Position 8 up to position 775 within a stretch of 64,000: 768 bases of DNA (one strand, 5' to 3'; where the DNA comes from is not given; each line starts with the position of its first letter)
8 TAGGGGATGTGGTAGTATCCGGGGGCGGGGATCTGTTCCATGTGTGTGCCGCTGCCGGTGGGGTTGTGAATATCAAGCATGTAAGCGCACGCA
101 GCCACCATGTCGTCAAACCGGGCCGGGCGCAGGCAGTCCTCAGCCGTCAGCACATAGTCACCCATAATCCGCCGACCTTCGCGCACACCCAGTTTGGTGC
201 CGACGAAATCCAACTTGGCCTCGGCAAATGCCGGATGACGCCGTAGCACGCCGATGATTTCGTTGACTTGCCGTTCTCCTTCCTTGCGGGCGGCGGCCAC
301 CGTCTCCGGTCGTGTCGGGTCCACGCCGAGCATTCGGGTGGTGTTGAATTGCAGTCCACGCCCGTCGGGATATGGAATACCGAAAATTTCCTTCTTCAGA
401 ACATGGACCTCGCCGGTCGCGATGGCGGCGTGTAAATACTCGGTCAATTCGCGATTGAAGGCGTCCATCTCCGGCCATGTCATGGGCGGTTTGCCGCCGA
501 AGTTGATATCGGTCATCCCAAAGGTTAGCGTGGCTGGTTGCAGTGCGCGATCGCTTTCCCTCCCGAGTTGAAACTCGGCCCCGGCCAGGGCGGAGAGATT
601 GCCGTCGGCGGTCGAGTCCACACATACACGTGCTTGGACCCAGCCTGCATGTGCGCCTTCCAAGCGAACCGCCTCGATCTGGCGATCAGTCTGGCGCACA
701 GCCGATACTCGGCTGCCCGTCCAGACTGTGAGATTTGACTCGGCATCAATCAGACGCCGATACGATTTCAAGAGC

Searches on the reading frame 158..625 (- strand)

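Call 95: search_protein_families(library=pfam, alignment_id=A3, max_evalue=0.00001)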
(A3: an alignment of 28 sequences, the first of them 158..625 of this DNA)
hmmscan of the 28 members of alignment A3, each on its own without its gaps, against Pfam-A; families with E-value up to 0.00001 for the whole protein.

A. member 1, window:158-625:- (155 aa): 0 families

B. families by the number of members that match (of 28 scanned): 42 families (the first 25 are shown)
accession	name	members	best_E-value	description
PF00884.28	Sulfatase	4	4.9e-63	Sulfatase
PF16347.10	SGSH_C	3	1.6e-14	N-sulphoglucosamine sulphohydrolase, C-terminal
PF01663.27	Phosphodiest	3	6.8e-11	Type I phosphodiesterase / nucleotide pyrophosphatase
PF12831.13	FAD_oxidored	2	3.5e-45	FAD dependent oxidoreductase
PF22124.2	Glyco_hydro_95_cat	1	1.9e-171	Glycosyl hydrolase family 95 catalytic domain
PF01074.27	Glyco_hydro_38N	1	3.6e-93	Glycosyl hydrolases family 38 N-terminal domain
PF01055.32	Glyco_hydro_31_2nd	1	4.1e-84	Glycosyl hydrolases family 31 TIM-barrel domain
PF14498.12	Glyco_hyd_65N_2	1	4e-62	Glycosyl hydrolase family 65, N-terminal domain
PF02826.25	2-Hacid_dh_C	1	1.5e-60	D-isomer specific 2-hydroxyacid dehydrogenase, NAD binding domain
PF07748.19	Glyco_hydro_38C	1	1.5e-59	Glycosyl hydrolases family 38 C-terminal domain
PF00082.27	Peptidase_S8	1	1.6e-57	Subtilase family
PF03160.20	Calx-beta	1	3.7e-44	Calx-beta domain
PF12705.13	PDDEXK_1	1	9.3e-31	PD-(D/E)XK nuclease superfamily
PF01435.24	Peptidase_M48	1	1.4e-29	Peptidase family M48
PF22422.2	MGH1-like_GH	1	7.6e-29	Mannosylglycerate hydrolase MGH1-like glycoside hydrolase domain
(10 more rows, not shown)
